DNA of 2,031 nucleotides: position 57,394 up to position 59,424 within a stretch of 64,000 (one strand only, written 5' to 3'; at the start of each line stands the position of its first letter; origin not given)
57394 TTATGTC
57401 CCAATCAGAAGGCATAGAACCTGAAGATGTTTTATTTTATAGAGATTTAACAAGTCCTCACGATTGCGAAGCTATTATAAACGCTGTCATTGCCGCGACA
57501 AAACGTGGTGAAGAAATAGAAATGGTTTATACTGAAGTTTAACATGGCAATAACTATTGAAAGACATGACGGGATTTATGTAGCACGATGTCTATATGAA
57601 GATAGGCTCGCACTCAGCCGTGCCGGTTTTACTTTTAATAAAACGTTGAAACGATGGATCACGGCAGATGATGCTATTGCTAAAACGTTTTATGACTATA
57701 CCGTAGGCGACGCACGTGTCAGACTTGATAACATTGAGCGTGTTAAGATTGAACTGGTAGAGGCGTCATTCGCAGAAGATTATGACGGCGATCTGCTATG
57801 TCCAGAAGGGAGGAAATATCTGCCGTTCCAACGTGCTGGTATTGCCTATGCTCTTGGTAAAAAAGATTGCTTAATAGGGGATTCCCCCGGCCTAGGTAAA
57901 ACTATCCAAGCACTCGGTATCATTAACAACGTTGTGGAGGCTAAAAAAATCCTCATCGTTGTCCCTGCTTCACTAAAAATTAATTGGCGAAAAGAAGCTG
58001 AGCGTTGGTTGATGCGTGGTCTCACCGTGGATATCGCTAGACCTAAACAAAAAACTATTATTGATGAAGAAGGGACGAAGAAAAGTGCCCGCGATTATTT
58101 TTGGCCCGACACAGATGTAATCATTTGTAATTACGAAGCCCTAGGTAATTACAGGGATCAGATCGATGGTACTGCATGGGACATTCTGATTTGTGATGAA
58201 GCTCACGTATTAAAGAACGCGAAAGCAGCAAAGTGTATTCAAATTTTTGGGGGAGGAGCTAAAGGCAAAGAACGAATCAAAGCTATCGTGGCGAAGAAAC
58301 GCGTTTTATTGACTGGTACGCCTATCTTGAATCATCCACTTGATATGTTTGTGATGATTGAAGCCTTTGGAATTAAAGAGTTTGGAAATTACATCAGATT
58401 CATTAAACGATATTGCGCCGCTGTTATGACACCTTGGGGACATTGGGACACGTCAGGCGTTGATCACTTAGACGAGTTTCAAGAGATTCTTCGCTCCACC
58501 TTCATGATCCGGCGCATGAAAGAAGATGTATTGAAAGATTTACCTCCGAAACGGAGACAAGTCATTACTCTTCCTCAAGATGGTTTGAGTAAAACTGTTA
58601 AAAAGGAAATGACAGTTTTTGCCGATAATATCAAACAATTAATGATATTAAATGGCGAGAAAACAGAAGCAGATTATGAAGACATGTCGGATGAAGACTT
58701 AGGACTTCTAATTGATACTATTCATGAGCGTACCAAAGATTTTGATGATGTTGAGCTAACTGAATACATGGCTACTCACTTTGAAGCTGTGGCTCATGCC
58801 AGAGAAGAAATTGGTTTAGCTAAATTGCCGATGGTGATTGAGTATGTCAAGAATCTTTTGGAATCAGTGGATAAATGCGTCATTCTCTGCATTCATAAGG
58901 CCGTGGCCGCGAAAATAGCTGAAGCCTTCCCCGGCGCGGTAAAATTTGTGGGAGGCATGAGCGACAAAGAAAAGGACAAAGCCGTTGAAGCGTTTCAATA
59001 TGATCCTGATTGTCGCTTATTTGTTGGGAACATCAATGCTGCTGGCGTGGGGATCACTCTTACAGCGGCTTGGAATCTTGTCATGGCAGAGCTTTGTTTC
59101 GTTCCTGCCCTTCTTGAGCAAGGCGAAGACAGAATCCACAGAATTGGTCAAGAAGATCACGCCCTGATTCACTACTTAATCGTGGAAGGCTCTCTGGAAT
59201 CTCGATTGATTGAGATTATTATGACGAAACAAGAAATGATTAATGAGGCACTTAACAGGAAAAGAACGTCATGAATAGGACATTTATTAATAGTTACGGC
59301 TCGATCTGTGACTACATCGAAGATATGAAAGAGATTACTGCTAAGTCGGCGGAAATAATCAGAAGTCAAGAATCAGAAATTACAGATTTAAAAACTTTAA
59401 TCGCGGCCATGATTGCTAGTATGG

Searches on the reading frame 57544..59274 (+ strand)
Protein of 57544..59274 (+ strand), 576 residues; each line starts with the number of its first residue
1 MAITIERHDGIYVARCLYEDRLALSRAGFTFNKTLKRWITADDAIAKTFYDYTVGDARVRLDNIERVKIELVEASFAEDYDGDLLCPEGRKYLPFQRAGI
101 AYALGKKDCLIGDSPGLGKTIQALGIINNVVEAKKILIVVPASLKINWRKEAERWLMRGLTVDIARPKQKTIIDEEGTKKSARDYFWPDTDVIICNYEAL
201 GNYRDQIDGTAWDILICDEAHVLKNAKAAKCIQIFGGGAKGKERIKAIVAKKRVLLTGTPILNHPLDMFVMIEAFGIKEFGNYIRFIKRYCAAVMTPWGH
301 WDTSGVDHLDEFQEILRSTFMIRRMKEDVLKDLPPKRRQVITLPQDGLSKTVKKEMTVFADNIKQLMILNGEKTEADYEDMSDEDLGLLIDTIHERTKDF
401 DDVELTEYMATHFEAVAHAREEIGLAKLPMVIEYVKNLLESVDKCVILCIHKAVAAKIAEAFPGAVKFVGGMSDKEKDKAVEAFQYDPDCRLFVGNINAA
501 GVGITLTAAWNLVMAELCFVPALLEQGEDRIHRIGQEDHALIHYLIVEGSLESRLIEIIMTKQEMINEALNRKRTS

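Call 57: search_protein_families(library=phrogs, proteins=[window:57544-59274:+], max_evalue=0.00001)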
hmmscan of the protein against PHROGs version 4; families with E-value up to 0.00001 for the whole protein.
window:57544-59274:+ (576 aa): 6 families
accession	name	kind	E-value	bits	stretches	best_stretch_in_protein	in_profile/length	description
phrog_62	-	DNA, RNA and nucleotide metabolism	7.7e-93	313.1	1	86-574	691-1137/1881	DNA helicase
phrog_29996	-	unknown function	8.1e-30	104.5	1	109-569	745-1163/1189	-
phrog_16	-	DNA, RNA and nucleotide metabolism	4.3e-14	52.7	1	88-260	269-416/986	DNA helicase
phrog_23807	-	unknown function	5.6e-13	48.5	1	445-554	532-652/1053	-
phrog_1685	-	unknown function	6.2e-11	41.2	0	483-573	1462-1552/2278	-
phrog_11801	-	other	7.3e-10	37.6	0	88-157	864-935/2269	DNA methyltransferase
